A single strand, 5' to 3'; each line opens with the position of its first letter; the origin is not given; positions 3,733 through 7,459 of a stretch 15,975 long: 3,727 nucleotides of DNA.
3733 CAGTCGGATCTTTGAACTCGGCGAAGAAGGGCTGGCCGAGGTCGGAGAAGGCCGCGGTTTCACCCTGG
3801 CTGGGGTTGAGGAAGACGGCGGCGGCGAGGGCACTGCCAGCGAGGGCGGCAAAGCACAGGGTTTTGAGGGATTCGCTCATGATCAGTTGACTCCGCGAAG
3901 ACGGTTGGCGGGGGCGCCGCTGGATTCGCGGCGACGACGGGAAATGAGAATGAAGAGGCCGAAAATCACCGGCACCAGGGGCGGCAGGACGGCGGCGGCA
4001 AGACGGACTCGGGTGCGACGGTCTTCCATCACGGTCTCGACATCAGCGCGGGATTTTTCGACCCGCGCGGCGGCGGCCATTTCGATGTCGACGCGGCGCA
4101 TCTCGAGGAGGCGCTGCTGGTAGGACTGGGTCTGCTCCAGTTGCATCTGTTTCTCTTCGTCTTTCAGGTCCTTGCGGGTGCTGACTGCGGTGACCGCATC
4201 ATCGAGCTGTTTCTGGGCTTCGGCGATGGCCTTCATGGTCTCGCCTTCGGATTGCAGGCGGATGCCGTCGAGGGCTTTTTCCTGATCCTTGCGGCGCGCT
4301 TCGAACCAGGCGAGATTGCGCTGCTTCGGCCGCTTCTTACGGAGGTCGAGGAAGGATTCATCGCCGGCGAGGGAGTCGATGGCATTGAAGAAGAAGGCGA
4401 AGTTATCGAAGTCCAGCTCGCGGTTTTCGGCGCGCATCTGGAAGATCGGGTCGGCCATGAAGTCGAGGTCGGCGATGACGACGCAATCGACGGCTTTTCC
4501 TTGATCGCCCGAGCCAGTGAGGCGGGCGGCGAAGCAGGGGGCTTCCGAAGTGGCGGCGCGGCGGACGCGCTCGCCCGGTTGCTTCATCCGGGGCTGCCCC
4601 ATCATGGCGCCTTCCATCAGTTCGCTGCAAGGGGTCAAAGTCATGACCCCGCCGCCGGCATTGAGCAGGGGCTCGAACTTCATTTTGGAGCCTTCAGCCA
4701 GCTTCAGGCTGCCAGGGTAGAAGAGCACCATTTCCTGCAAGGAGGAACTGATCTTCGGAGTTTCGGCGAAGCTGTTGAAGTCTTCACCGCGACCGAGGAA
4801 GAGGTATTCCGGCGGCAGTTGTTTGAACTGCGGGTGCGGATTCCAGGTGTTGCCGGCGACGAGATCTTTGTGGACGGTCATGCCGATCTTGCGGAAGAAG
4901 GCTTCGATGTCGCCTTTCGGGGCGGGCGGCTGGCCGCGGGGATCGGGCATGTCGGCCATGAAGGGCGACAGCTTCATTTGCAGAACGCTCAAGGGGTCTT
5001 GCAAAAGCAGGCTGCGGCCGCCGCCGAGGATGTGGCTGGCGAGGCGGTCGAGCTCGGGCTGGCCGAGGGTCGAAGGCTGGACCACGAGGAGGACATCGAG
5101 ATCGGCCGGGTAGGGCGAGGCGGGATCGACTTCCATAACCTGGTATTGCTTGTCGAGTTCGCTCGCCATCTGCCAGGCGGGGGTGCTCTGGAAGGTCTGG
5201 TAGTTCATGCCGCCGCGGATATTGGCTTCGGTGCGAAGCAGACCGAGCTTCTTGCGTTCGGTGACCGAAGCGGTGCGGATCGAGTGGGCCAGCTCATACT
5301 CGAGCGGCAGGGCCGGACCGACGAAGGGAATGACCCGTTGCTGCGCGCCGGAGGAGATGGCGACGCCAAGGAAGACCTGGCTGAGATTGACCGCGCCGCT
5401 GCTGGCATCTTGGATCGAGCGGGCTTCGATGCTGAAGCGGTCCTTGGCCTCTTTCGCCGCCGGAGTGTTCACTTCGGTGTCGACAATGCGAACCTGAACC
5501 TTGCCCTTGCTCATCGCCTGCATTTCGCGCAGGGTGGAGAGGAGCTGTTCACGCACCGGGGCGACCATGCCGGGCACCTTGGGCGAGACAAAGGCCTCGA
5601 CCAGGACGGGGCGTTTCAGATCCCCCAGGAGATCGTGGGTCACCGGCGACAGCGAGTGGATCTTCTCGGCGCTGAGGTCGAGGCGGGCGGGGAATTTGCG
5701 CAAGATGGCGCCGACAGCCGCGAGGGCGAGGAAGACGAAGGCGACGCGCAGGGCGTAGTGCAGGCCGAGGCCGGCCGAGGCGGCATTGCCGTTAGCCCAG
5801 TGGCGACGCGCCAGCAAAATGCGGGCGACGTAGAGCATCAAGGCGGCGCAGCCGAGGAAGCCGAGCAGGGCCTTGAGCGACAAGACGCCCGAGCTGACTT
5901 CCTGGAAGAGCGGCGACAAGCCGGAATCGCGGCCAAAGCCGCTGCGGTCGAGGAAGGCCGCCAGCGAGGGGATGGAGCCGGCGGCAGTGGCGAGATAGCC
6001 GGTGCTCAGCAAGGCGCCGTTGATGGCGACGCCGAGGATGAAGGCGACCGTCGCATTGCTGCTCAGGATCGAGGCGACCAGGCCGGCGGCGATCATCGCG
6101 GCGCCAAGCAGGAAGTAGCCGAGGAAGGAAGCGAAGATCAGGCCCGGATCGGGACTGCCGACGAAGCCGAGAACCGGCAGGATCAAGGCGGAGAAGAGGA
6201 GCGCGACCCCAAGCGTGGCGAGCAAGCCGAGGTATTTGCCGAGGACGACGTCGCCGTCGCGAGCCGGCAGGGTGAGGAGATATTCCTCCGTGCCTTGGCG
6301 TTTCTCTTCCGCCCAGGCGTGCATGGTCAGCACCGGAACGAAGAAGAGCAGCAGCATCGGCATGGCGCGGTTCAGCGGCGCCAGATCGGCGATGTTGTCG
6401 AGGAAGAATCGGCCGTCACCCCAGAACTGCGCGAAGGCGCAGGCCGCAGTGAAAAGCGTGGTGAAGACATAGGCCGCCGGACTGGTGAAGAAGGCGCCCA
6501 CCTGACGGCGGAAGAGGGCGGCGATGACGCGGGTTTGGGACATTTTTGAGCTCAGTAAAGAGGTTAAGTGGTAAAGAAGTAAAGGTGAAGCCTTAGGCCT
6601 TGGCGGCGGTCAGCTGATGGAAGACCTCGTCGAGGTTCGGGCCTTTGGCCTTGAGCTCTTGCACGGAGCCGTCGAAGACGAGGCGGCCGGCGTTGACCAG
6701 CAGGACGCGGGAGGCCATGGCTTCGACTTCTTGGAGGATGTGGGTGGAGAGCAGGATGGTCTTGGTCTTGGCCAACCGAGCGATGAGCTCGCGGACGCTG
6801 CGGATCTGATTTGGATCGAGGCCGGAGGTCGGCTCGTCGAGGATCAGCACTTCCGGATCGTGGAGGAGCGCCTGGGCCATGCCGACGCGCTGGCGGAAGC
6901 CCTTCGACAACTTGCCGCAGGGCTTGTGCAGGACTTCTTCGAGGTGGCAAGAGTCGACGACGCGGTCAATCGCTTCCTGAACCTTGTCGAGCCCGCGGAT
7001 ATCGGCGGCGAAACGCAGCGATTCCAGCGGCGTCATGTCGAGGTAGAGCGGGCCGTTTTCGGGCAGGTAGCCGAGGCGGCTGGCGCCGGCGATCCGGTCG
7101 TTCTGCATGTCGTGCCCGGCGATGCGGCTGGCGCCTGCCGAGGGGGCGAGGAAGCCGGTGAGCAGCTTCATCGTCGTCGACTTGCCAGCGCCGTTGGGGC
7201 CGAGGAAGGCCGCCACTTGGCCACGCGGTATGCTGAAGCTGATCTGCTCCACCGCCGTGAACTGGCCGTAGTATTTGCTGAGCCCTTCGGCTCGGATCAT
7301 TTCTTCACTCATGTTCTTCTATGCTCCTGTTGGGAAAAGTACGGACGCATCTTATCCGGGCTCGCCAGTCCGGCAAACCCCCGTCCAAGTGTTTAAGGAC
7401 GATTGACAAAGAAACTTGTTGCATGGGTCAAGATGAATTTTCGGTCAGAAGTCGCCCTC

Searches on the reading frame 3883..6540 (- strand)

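Call 8: search_protein_families(library=pfam, proteins=[window:3883-6540:-], max_evalue=0.01)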
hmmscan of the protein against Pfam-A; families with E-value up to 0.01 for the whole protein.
window:3883-6540:- (885 aa): 7 families
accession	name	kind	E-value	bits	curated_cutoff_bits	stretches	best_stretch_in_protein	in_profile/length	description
PF09822.16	ABC_transp_aux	-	1.8e-27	96.8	34.7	1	429-720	1-288/288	ABC-type uncharacterized transport system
PF23357.1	DUF7088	-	8e-19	68.2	27.8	1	292-396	2-105/105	Domain of unknown function (DUF7088)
PF12698.13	ABC2_membrane_3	-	4.1e-11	43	31.6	1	59-192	167-297/347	ABC-2 family transporter protein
PF12679.13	ABC2_membrane_2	-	1.6e-08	34.6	27.2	1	60-173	74-191/283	ABC-2 family transporter protein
PF13346.12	ABC2_membrane_5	-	2.8e-08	34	25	1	62-176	41-156/205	ABC-2 family transporter protein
PF12730.13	ABC2_membrane_4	-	4.3e-05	24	27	1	30-174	27-172/179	ABC-2 family transporter protein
PF01061.29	ABC2_membrane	-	0.0019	18.2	26.9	1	6-183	3-179/211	ABC-2 type transporter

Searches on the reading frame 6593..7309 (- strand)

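Call 8: search_protein_families(library=pfam, proteins=[window:6593-7309:-], max_evalue=0.01)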
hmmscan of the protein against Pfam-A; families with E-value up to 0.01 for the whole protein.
window:6593-7309:- (238 aa): 9 families
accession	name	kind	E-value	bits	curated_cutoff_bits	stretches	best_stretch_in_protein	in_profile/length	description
PF00005.33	ABC_tran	-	9.1e-29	101.2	25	1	21-162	2-137/137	ABC transporter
PF13304.12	AAA_21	-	5e-13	50.2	27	1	134-193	238-301/304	AAA domain, putative AbiEii toxin, Type IV TA system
PF13514.12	AAA_27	-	0.0009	19.3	22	1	13-54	10-50/206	AAA domain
PF13175.12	AAA_15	-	0.00094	19.3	32.1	0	23-58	19-55/374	AAA ATPase domain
PF13604.12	AAA_30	-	0.0024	18.1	27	0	15-71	5-47/191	AAA domain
PF02463.25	SMC_N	-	0.0053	16.6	40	0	31-47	25-41/220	RecF/RecN/SMC N terminal domain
PF13476.12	AAA_23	-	0.0054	17.8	27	1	14-54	7-43/201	AAA domain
PF13166.12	AAA_13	-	0.0057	15.8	36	0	149-192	524-571/713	AAA domain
PF13555.12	AAA_29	-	0.0076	16.4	27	0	15-48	10-40/61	P-loop containing region of AAA domain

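Call 10: search_protein_families(library=ncbifam, proteins=[window:6593-7309:-], max_evalue=0.01)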
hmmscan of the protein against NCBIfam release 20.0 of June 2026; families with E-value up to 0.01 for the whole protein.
window:6593-7309:- (238 aa): 193 families (the best 25 are shown)
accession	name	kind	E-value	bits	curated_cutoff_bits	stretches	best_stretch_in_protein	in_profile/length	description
TIGR03522.1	GldA_ABC_ATP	equivalog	1.1e-82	277.9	402.6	1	5-222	3-222/301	gliding motility-associated ABC transporter ATP-binding subunit GldA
TIGR01188.1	drrA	subfamily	3.4e-58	197.3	312.45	1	12-222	1-214/302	daunorubicin resistance ABC transporter, ATP-binding protein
NF033858.1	ABC2_perm_RbbA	equivalog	2.2e-54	184.7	1050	1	3-230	265-497/909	ribosome-associated ATPase/putative transporter RbbA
TIGR03740.1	galliderm_ABC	subfamily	7.5e-51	172.9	309.75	1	7-233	3-221/223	lantibiotic protection ABC transporter ATP-binding subunit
TIGR03864.1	PQQ_ABC_ATP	hypoth_equivalog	1.8e-50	171.6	302.25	1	5-234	2-236/236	ABC transporter, ATP-binding subunit, PQQ-dependent alcohol dehydrogenase system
NF010060.0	PRK13537.1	equivalog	7.5e-42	143.3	521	1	4-221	15-235/314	nodulation factor ABC transporter ATP-binding protein NodI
TIGR04406.1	LPS_export_lptB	equivalog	2.1e-38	132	240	1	5-221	2-224/239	LPS export ABC transporter ATP-binding protein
NF010059.0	PRK13536.1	equivalog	3.5e-38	131.2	549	1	5-219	44-261/342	nodulation factor ABC transporter ATP-binding protein NodI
TIGR01288.1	nodI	equivalog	6e-38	130.6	424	1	5-218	5-221/303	nodulation factor ABC transporter ATP-binding protein NodI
TIGR03410.1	urea_trans_UrtE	equivalog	1.1e-35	123.2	285.8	1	7-221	3-221/230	urea ABC transporter ATP-binding subunit UrtE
TIGR04521.1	ECF_ATPase_2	equivalog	2.4e-34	118.7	330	1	16-229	17-242/279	energy-coupling factor transporter ATPase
NF010068.0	PRK13548.1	equivalog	2.8e-34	118.4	261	1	2-231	3-241/261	heme ABC transporter ATP-binding protein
TIGR02857.1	CydD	equivalog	7.3e-34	117.6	435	1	4-200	321-525/529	thiol reductant ABC exporter subunit CydD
TIGR04520.1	ECF_ATPase_1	equivalog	1.3e-33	116.5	315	1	11-228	7-232/269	energy-coupling factor transporter ATPase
TIGR03375.1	type_I_sec_LssB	subfamily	9.1e-33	113.5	693.1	1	17-219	480-688/696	type I secretion system permease/ATPase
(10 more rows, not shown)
